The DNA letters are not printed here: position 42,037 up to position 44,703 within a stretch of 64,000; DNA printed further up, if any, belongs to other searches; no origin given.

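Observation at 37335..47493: Lasso operon convergent with an ECF sigma / FecR / STN-TonB receptor / secreted S9 peptidase operon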

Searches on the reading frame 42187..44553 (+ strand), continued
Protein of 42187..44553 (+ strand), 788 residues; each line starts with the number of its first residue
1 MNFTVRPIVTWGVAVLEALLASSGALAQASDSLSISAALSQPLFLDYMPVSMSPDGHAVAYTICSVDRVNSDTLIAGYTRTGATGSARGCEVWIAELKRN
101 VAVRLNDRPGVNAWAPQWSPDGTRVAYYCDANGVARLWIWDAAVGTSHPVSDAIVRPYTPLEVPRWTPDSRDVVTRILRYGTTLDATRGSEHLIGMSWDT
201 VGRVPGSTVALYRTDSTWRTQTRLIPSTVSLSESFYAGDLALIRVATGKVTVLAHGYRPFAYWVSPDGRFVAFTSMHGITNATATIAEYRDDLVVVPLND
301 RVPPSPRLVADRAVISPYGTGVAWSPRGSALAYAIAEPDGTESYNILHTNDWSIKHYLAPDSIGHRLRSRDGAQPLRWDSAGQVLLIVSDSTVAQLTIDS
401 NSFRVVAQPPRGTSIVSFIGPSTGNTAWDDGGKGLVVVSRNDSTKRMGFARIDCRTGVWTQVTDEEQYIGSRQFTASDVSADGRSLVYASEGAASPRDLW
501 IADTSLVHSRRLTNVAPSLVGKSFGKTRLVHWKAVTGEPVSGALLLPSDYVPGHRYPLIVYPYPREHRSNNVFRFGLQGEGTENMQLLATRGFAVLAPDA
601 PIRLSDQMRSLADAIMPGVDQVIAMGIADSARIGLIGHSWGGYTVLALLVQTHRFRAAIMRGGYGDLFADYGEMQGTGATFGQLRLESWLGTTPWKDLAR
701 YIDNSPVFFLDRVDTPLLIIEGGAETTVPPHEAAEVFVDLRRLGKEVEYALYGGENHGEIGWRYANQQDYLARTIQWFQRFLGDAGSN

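Call 50: search_protein_families(library=pfam, proteins=[L013:3330-6455:+, L013:6564-9929:+, L013:12882-14969:-, L013:14914-17145:-, L013:16992-17417:-, L013:17964-18680:-, L060:6927-9641:+, L060:13988-14770:-, L060:14784-15230:-, L060:15582-16640:+], max_evalue=0.001)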
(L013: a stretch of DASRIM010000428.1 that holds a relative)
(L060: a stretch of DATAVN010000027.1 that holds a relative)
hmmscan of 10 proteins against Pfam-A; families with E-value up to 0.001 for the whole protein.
L013:3330-6455:+ (1041 aa): 1 family
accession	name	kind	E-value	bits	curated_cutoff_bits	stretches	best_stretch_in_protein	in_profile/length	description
PF04542.20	Sigma70_r2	-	0.0002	21.5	24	1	18-83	2-68/71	Sigma-70 region 2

L013:6564-9929:+ (1121 aa): 5 families
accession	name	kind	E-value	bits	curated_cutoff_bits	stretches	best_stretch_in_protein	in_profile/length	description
PF25183.1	OMP_b-brl_4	-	1.4e-153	513.8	30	2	413-1086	122-829/838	Outer membrane beta barrel domain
PF13620.12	CarboxypepD_reg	-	1.8e-20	73.5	32.3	1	85-165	1-81/82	Carboxypeptidase regulatory-like domain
PF00593.30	TonB_dep_Rec_b-barrel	-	4.3e-07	30.6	27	1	449-928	20-380/436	TonB dependent receptor-like, beta-barrel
PF13715.12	CarbopepD_reg_2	-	4.3e-07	30.3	32.2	1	86-167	1-78/88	CarboxypepD_reg-like domain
PF07715.20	Plug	-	4.7e-05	24.3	23.9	1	184-262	4-70/107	TonB-dependent Receptor Plug Domain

L013:12882-14969:- (695 aa): 3 families
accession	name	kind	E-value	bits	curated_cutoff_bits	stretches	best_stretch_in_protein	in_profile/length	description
PF00733.27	Asn_synthase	-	2.4e-35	123.3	21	1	259-637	2-354/354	Asparagine synthase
PF13537.11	GATase_7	-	8.8e-23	81.1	25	1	78-185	9-122/123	Glutamine amidotransferase domain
PF13522.11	GATase_6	-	1.5e-20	74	27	1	63-180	10-130/130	Glutamine amidotransferase domain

L013:14914-17145:- (743 aa): 3 families
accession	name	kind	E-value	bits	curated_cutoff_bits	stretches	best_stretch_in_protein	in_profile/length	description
PF02897.21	Peptidase_S9_N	-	2.8e-73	247.5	24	1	76-469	2-413/414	Prolyl oligopeptidase, N-terminal beta-propeller domain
PF00326.27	Peptidase_S9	-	2.1e-52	178.1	22.6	1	526-740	1-211/213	Prolyl oligopeptidase family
PF12146.15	Hydrolase_4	-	4.8e-05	23.2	27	0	553-626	42-113/239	Serine aminopeptidase, S33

L013:16992-17417:- (141 aa): 2 families
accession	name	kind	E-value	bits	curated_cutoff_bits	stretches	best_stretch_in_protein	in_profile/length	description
PF13471.12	Transglut_core3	-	3.2e-26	92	26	1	31-138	7-115/117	Transglutaminase-like superfamily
PF01841.26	Transglut_core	-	3.2e-05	24.6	23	1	78-120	49-96/108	Transglutaminase-like superfamily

L013:17964-18680:- (238 aa): 1 family
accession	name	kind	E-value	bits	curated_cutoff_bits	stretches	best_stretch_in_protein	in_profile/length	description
PF13560.12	HTH_31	-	4.5e-05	24.1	27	1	6-69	5-57/64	Helix-turn-helix domain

L060:6927-9641:+ (904 aa): 3 families
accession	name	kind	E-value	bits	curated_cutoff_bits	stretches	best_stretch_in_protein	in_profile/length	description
PF00593.30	TonB_dep_Rec_b-barrel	-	8.5e-34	118.6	27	1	396-866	39-436/436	TonB dependent receptor-like, beta-barrel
PF07715.20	Plug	-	1.1e-17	65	23.9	1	170-290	3-107/107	TonB-dependent Receptor Plug Domain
PF07660.19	STN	-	6.3e-06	26.3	28.4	1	57-103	3-49/52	Secretin and TonB N terminus short domain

L060:13988-14770:- (260 aa): 1 family
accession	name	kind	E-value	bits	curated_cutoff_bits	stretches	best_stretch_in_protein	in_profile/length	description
PF13471.12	Transglut_core3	-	1.3e-16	61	26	1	166-258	23-116/117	Transglutaminase-like superfamily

L060:14784-15230:- (148 aa): 0 families

L060:15582-16640:+ (352 aa): 0 families

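Call 51: search_protein_families(library=ncbifam, proteins=[L060:9635-12085:+, L059:9476-12103:+, L013:9947-12310:+, L013:14914-17145:-, L028:9962-12325:+, L003:9911-12286:+, L054:9893-12253:+, L008:9641-12319:+, L044:7867-10413:+, L067:9902-12202:+], max_evalue=1e-10)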
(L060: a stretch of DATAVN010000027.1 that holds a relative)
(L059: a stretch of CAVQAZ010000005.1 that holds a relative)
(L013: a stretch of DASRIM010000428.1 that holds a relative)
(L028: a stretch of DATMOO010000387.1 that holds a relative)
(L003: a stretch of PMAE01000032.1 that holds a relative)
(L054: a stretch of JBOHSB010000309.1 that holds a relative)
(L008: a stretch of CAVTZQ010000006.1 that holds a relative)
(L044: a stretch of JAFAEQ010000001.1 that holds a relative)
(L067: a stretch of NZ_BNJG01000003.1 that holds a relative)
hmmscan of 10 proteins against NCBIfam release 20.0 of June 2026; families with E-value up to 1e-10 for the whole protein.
L060:9635-12085:+ (816 aa): 2 families
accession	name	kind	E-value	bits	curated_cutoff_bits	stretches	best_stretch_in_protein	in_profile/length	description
NF033523.0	lasso_peptidase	equivalog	1.1e-33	116.9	400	1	507-804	343-638/638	Atxe2 family lasso peptide isopeptidase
NF053518.1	DipepPtdsDpp5Prph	equivalog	1.8e-25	89.6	900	1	485-804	340-655/655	dipeptidyl-peptidase Dpp5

L059:9476-12103:+ (876 aa): 3 families
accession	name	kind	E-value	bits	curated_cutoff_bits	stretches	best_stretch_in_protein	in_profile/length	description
NF033523.0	lasso_peptidase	equivalog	1.5e-29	103.3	400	1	690-841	474-616/638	Atxe2 family lasso peptide isopeptidase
NF053518.1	DipepPtdsDpp5Prph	equivalog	2e-23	82.8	900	1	557-862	351-654/655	dipeptidyl-peptidase Dpp5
TIGR02800.1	propeller_TolB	equivalog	5.3e-13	48.7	343.15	0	159-239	179-253/418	Tol-Pal system beta propeller repeat protein TolB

L013:9947-12310:+ (787 aa): 3 families
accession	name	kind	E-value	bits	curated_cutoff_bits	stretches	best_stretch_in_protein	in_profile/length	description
NF033523.0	lasso_peptidase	equivalog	2.4e-46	158.8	400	1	418-779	280-638/638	Atxe2 family lasso peptide isopeptidase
NF053518.1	DipepPtdsDpp5Prph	equivalog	1e-28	100.3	900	1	424-778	307-654/655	dipeptidyl-peptidase Dpp5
TIGR02800.1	propeller_TolB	equivalog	1.6e-17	63.5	343.15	0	97-156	260-322/418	Tol-Pal system beta propeller repeat protein TolB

L013:14914-17145:- (743 aa): 1 family
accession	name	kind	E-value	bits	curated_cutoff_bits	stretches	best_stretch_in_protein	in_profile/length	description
NF007511.0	PRK10115.1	equivalog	2e-48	165.4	1313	1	438-696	372-633/686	oligopeptidase B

L028:9962-12325:+ (787 aa): 3 families
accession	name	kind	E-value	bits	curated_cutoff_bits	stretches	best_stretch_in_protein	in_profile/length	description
NF033523.0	lasso_peptidase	equivalog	1.7e-42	146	400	1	417-779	280-638/638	Atxe2 family lasso peptide isopeptidase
NF053518.1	DipepPtdsDpp5Prph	equivalog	2.7e-37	128.6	900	1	471-778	346-654/655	dipeptidyl-peptidase Dpp5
TIGR02800.1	propeller_TolB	equivalog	1.7e-13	50.3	343.15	0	91-174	259-339/418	Tol-Pal system beta propeller repeat protein TolB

L003:9911-12286:+ (792 aa): 3 families
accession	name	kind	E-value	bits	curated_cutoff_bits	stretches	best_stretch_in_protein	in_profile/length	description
NF033523.0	lasso_peptidase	equivalog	2.5e-37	129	400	1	437-788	287-638/638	Atxe2 family lasso peptide isopeptidase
NF053518.1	DipepPtdsDpp5Prph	equivalog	2.6e-22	79.1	900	1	483-787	348-654/655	dipeptidyl-peptidase Dpp5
TIGR02800.1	propeller_TolB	equivalog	3.2e-12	46.1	343.15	0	119-180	194-251/418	Tol-Pal system beta propeller repeat protein TolB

L054:9893-12253:+ (787 aa): 3 families
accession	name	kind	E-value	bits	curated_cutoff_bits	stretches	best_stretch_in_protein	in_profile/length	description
NF033523.0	lasso_peptidase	equivalog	5.2e-37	127.9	400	1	611-783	475-638/638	Atxe2 family lasso peptide isopeptidase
NF053518.1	DipepPtdsDpp5Prph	equivalog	5.4e-23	81.4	900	1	328-783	200-655/655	dipeptidyl-peptidase Dpp5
TIGR02800.1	propeller_TolB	equivalog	1.5e-15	57.1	343.15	0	97-142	259-304/418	Tol-Pal system beta propeller repeat protein TolB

L008:9641-12319:+ (893 aa): 4 families
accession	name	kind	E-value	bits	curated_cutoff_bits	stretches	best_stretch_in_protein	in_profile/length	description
NF033523.0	lasso_peptidase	equivalog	4e-40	138.2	400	1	528-884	283-637/638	Atxe2 family lasso peptide isopeptidase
NF053518.1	DipepPtdsDpp5Prph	equivalog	5e-29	101.3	900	1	432-884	219-654/655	dipeptidyl-peptidase Dpp5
TIGR02800.1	propeller_TolB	equivalog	9.3e-19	67.6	343.15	0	196-256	260-320/418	Tol-Pal system beta propeller repeat protein TolB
NF002183.0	PRK01029.1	equivalog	3.2e-11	42.9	405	0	207-258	319-370/429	Tol-Pal system protein TolB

L044:7867-10413:+ (849 aa): 3 families
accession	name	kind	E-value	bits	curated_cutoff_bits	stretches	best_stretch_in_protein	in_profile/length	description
NF033523.0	lasso_peptidase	equivalog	3e-40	138.6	400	1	487-845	281-638/638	Atxe2 family lasso peptide isopeptidase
NF053518.1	DipepPtdsDpp5Prph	equivalog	1.1e-26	93.6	900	1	489-845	305-655/655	dipeptidyl-peptidase Dpp5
TIGR02800.1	propeller_TolB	equivalog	1.4e-11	44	343.15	0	161-252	172-253/418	Tol-Pal system beta propeller repeat protein TolB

L067:9902-12202:+ (767 aa): 2 families
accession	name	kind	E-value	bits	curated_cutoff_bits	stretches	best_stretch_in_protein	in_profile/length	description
NF033523.0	lasso_peptidase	equivalog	8.5e-35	120.6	400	1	592-761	478-637/638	Atxe2 family lasso peptide isopeptidase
NF053518.1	DipepPtdsDpp5Prph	equivalog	4.4e-18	65.2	900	1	469-761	359-654/655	dipeptidyl-peptidase Dpp5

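Call 82: find_encoding_contigs(protein=P0003, flank=8000, max_places=1)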
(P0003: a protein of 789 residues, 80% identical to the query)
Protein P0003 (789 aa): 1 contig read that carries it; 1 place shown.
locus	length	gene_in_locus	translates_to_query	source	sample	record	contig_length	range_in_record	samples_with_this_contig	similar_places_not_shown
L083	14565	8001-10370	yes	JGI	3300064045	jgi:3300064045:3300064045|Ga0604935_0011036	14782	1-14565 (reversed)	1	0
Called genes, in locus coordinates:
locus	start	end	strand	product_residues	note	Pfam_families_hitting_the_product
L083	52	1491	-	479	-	PF07719:TPR_2 (faint)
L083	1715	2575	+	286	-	PF12833:HTH_18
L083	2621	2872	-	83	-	-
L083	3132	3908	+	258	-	PF04542:Sigma70_r2 (weak), PF08281:Sigma70_r4_2, PF04545:Sigma70_r4 (weak)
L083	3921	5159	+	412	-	PF04773:FecR, PF16344:FecR_C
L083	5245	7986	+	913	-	PF13620:CarboxypepD_reg, PF13715:CarbopepD_reg_2, PF07715:Plug, PF00593:TonB_dep_Rec_b-barrel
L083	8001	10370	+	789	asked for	PF26549:Tricorn_N (faint), PF26550:Tricorn_2nd (faint), PF07676:PD40 (faint), PF00326:Peptidase_S9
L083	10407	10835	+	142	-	-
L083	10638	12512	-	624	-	PF13522:GATase_6 (weak), PF13537:GATase_7, PF00733:Asn_synthase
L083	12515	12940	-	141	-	PF13471:Transglut_core3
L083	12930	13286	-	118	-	PF05402:PqqD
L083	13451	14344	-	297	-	-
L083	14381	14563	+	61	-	?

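Call 83: find_encoding_contigs(protein=P0002, flank=8000, max_places=1)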
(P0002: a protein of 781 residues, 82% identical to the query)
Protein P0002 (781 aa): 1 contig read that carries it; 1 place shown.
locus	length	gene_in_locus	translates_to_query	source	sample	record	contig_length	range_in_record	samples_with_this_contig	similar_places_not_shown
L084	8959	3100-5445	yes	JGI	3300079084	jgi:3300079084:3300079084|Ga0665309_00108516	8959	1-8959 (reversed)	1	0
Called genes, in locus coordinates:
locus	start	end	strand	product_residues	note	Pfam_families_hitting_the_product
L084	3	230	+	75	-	?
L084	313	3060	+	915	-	PF13620:CarboxypepD_reg, PF13715:CarbopepD_reg_2, PF07715:Plug, PF00593:TonB_dep_Rec_b-barrel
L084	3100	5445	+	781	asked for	PF00930:DPPIV_N (faint), PF07676:PD40 (faint), PF26550:Tricorn_2nd (faint), PF00326:Peptidase_S9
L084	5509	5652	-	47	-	-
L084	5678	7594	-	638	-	PF13522:GATase_6 (weak), PF13537:GATase_7, PF00733:Asn_synthase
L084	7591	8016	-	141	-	PF13471:Transglut_core3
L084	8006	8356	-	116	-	PF05402:PqqD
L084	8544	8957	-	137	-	?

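Call 84: find_encoding_contigs(protein=P0004, flank=8000, max_places=1)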
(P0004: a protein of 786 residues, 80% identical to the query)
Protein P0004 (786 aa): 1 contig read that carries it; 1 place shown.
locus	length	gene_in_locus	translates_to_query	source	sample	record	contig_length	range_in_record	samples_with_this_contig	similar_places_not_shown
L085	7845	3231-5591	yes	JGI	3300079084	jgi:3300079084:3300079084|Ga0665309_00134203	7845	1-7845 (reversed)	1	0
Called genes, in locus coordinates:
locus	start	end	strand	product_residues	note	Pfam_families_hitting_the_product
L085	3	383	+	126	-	?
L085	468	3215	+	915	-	PF13620:CarboxypepD_reg, PF13715:CarbopepD_reg_2, PF07715:Plug, PF00593:TonB_dep_Rec_b-barrel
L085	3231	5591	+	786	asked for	PF00930:DPPIV_N (faint), PF26549:Tricorn_N (faint), PF26550:Tricorn_2nd (faint), PF07676:PD40 (faint), PF00326:Peptidase_S9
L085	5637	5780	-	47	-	-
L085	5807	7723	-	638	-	PF13522:GATase_6 (weak), PF13537:GATase_7, PF00733:Asn_synthase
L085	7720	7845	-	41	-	?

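Call 85: find_encoding_contigs(protein=P0006, flank=8000, max_places=1)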
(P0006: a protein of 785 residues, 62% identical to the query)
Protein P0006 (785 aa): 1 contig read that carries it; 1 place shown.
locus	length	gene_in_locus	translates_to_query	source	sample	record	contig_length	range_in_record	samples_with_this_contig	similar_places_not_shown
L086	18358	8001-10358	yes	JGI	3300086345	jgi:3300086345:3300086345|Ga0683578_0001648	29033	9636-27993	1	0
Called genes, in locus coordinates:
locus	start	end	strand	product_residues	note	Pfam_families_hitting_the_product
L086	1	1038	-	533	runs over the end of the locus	-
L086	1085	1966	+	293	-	PF12833:HTH_18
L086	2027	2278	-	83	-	-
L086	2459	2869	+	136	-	PF13560:HTH_31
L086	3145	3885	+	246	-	PF04542:Sigma70_r2 (weak), PF08281:Sigma70_r4_2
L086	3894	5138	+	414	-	PF04773:FecR, PF16344:FecR_C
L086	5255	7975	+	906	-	PF13620:CarboxypepD_reg, PF13715:CarbopepD_reg_2, PF07715:Plug, PF00593:TonB_dep_Rec_b-barrel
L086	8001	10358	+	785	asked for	PF26549:Tricorn_N (faint), PF07676:PD40 (weak), PF00326:Peptidase_S9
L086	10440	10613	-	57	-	-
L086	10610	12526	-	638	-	PF13522:GATase_6 (weak), PF13537:GATase_7, PF00733:Asn_synthase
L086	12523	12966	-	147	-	PF13471:Transglut_core3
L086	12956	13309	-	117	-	PF05402:PqqD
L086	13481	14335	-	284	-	-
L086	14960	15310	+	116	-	PF12840:HTH_20, PF01022:HTH_5, PF12802:MarR_2 (weak)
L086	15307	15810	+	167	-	PF08327:AHSA1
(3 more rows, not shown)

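Call 88: search_protein_families(library=pfam, proteins=[L003:7163-9907:+, L083:5245-7986:+], max_evalue=0.01)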
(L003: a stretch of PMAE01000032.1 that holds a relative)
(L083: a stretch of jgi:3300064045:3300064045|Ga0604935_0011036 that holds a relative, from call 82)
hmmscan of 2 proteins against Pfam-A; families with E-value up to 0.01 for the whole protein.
L003:7163-9907:+ (915 aa): 4 families
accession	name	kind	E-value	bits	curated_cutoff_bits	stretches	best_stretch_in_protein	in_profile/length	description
PF00593.30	TonB_dep_Rec_b-barrel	-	1.2e-37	131.3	27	1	468-888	33-436/436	TonB dependent receptor-like, beta-barrel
PF13620.12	CarboxypepD_reg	-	5.9e-19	68.6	32.3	1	155-232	1-82/82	Carboxypeptidase regulatory-like domain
PF07715.20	Plug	-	2.5e-18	67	23.9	1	252-360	2-107/107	TonB-dependent Receptor Plug Domain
PF13715.12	CarbopepD_reg_2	-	3.5e-17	62.6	32.2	1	156-243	1-88/88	CarboxypepD_reg-like domain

L083:5245-7986:+ (913 aa): 7 families
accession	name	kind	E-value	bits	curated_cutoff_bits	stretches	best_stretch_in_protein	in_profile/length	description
PF00593.30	TonB_dep_Rec_b-barrel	-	4.7e-39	135.9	27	1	454-885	21-435/436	TonB dependent receptor-like, beta-barrel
PF13715.12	CarbopepD_reg_2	-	2.1e-19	69.8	32.2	1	154-241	1-88/88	CarboxypepD_reg-like domain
PF13620.12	CarboxypepD_reg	-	3.7e-19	69.3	32.3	1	153-229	1-81/82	Carboxypeptidase regulatory-like domain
PF07715.20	Plug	-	1.2e-18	68.1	23.9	1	250-358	2-107/107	TonB-dependent Receptor Plug Domain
PF08308.17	PEGA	-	0.0013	19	20.8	1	190-231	28-69/71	PEGA domain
PF14686.12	fn3_3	-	0.0014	18.8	24.4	1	181-223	29-73/75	Polysaccharide lyase family 4, domain II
PF07660.19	STN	-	0.0068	16.6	28.4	0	68-97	13-42/52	Secretin and TonB N terminus short domain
